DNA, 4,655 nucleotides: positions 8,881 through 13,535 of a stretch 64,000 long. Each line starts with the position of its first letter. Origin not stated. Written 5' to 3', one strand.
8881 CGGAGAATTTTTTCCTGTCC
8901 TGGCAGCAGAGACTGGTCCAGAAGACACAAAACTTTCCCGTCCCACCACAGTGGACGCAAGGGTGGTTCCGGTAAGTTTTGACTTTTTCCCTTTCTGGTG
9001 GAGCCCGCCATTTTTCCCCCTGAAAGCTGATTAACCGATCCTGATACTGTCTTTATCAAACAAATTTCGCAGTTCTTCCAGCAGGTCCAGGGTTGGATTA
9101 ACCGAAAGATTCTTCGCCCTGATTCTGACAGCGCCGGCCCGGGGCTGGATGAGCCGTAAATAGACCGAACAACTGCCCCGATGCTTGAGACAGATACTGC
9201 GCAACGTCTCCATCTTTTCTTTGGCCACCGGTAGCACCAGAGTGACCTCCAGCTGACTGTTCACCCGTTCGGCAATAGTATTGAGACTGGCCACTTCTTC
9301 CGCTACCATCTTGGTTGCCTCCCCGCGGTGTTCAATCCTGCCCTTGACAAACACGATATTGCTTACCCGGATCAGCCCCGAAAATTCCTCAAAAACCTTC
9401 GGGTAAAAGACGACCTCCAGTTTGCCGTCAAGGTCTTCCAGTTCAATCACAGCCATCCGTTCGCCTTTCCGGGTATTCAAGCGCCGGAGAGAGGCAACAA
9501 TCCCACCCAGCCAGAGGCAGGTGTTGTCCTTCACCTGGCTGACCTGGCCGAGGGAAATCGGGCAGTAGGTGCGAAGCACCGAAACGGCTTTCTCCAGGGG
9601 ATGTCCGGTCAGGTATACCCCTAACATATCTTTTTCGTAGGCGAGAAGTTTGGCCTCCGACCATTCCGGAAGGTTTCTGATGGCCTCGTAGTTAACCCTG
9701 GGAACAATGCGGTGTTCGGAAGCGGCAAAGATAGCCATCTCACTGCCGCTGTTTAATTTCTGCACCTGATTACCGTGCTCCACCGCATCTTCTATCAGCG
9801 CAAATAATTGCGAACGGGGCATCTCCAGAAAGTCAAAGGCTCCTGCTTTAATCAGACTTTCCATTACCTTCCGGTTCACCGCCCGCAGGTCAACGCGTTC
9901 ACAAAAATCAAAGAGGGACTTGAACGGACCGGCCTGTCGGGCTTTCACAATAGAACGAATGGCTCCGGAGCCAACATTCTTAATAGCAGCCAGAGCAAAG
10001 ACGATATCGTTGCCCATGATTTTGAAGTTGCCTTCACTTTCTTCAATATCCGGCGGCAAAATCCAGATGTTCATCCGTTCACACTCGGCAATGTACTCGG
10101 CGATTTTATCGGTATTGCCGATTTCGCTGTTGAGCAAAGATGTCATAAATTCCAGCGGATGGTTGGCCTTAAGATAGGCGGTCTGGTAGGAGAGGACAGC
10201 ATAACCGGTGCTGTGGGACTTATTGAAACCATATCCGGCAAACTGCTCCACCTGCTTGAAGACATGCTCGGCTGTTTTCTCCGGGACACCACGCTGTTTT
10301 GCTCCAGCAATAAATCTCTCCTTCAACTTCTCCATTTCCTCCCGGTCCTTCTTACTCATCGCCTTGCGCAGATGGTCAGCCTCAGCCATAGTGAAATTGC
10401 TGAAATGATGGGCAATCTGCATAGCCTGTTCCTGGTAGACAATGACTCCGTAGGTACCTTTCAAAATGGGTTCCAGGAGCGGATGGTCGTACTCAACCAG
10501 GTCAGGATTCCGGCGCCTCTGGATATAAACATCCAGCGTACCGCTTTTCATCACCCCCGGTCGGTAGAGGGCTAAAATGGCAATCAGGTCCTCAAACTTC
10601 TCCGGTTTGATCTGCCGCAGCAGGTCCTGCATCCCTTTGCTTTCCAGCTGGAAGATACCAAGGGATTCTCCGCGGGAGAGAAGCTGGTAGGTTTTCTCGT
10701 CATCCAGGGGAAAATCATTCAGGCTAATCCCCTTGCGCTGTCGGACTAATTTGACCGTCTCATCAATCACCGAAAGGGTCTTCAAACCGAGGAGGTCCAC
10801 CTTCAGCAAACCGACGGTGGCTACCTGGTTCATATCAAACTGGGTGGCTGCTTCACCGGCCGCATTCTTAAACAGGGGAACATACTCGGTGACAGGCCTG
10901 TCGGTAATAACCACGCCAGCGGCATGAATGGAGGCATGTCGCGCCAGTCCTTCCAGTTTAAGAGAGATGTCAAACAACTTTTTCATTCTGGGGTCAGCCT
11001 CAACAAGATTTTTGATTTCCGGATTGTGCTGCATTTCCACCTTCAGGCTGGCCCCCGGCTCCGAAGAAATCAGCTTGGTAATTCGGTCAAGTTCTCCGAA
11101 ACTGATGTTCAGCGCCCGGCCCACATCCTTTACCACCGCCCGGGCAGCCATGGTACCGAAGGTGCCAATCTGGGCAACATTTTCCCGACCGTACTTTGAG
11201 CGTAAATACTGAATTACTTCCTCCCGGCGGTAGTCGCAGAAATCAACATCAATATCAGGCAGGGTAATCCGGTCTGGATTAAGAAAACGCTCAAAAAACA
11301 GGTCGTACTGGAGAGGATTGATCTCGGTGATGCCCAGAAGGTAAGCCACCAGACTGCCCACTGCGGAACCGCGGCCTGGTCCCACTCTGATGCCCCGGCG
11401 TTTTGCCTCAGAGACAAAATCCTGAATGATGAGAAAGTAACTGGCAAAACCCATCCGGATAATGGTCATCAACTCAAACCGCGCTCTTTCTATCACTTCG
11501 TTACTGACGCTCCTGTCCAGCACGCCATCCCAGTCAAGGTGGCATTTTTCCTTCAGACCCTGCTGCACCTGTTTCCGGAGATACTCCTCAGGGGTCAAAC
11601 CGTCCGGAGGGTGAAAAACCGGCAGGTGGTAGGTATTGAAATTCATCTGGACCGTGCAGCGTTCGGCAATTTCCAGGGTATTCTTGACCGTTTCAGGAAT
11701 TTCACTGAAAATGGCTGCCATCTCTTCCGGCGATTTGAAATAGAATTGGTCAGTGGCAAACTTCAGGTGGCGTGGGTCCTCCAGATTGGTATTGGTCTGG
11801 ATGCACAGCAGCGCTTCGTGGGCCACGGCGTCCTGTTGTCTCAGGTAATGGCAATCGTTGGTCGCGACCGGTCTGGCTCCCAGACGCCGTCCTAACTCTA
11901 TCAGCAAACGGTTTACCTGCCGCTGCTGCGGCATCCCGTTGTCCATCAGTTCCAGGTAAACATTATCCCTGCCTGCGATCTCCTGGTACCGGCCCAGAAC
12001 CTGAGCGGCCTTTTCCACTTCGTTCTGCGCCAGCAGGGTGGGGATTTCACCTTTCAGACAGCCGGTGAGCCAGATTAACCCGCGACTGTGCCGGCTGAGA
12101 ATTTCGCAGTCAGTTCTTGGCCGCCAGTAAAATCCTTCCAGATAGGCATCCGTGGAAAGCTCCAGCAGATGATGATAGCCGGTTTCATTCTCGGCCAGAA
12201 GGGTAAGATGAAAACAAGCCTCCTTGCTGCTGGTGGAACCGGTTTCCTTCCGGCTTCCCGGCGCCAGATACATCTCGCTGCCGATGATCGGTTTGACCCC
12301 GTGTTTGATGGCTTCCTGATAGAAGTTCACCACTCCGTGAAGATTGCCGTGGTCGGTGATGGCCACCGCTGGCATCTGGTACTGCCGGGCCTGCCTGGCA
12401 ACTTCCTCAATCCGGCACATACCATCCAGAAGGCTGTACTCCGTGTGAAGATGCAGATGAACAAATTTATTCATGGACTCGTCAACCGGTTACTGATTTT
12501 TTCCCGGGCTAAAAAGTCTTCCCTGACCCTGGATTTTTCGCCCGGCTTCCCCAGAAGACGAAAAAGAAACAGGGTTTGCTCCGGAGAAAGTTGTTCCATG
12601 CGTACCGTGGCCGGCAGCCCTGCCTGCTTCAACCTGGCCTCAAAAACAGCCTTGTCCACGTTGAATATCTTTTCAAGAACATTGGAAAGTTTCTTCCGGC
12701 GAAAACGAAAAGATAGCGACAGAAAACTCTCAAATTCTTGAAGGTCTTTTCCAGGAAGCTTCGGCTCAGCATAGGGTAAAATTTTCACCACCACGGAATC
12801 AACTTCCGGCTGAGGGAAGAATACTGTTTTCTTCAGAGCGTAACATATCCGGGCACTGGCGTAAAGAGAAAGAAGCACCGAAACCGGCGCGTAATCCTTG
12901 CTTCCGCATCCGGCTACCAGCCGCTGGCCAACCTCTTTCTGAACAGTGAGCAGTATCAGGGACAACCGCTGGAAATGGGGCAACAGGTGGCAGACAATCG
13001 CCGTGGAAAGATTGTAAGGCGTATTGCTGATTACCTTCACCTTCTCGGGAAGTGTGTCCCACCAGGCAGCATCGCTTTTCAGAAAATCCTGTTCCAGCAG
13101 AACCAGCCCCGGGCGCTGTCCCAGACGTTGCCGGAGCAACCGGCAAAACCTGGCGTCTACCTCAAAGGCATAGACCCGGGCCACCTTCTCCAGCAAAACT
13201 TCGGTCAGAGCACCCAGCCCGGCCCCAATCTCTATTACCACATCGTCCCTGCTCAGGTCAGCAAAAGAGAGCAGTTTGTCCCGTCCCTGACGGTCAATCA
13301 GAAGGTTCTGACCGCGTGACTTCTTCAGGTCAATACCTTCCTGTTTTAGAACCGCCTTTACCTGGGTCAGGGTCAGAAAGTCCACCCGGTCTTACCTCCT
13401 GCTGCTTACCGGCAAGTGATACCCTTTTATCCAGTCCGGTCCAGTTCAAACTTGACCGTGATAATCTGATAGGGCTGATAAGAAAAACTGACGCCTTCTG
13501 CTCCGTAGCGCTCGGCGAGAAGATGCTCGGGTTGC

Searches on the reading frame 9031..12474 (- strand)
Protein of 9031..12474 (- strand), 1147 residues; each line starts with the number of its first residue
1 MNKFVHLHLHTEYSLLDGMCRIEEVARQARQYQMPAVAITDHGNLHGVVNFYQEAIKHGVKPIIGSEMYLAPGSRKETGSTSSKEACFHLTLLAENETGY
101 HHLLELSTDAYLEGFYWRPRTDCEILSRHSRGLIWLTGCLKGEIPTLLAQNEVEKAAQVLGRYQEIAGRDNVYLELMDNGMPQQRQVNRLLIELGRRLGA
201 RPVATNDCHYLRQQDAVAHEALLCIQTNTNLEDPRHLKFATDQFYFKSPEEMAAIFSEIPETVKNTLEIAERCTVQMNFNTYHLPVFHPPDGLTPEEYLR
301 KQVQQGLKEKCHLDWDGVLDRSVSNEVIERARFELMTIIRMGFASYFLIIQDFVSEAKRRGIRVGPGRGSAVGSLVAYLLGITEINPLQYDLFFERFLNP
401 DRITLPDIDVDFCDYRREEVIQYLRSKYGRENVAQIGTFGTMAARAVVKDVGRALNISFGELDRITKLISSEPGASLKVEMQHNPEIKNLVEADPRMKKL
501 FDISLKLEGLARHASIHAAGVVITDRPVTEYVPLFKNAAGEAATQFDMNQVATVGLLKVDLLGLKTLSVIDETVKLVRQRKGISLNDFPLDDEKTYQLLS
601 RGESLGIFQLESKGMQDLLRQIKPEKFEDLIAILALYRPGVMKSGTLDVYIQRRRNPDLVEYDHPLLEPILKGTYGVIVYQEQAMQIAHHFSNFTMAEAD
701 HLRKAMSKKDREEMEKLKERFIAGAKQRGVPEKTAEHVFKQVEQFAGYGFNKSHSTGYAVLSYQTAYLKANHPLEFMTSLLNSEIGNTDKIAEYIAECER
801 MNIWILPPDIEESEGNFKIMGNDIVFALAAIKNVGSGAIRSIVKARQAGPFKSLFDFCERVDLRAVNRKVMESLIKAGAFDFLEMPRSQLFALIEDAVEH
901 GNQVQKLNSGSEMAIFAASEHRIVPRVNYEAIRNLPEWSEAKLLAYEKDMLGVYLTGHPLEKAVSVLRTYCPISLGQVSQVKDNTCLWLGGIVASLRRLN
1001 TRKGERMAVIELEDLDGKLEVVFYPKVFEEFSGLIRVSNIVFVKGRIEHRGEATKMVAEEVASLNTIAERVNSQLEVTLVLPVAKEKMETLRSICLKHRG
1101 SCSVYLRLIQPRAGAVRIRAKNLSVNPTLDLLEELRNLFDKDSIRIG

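Call 6: search_protein_families(library=pfam, proteins=[window:9031-12474:-], max_evalue=0.001)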
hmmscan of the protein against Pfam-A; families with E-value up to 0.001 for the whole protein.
window:9031-12474:- (1147 aa): 5 families
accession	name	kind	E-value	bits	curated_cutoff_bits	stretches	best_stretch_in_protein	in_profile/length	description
PF07733.18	DNA_pol3_alpha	-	1.7e-99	333.1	23.9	1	297-563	1-260/260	Bacterial DNA polymerase III alpha NTPase domain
PF17657.6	DNA_pol3_finger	-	7.1e-63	211.3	22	1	566-729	1-166/166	Bacterial DNA polymerase III alpha subunit finger domain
PF02811.25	PHP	-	1.1e-53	182.3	26.4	1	6-178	1-163/164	PHP domain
PF14579.12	HHH_6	-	3.1e-29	101.5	25.6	1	803-890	2-90/90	Helix-hairpin-helix motif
PF01336.31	tRNA_anti-codon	-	2.7e-09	37.3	27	1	988-1061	2-72/75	OB-fold nucleic acid binding domain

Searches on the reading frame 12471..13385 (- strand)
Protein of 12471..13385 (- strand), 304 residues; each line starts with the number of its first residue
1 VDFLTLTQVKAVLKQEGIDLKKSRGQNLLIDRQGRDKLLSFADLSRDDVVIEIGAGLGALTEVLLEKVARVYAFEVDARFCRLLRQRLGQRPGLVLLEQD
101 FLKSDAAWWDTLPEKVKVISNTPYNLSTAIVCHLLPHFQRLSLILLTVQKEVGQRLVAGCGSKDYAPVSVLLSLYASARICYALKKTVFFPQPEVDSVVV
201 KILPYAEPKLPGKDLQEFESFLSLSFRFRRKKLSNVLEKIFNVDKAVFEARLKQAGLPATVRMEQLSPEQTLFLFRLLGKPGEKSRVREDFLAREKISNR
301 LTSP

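Call 6: search_protein_families(library=pfam, proteins=[window:12471-13385:-], max_evalue=0.001)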
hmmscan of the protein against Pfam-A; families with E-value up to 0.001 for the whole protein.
window:12471-13385:- (304 aa): 2 families
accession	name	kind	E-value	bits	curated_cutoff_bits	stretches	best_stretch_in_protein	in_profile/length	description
PF00398.26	RrnaAD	-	6.3e-51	173.4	24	1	20-278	4-261/263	Ribosomal RNA adenine dimethylase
PF13649.12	Methyltransf_25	-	0.00096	20.2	27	0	50-119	1-68/97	Methyltransferase domain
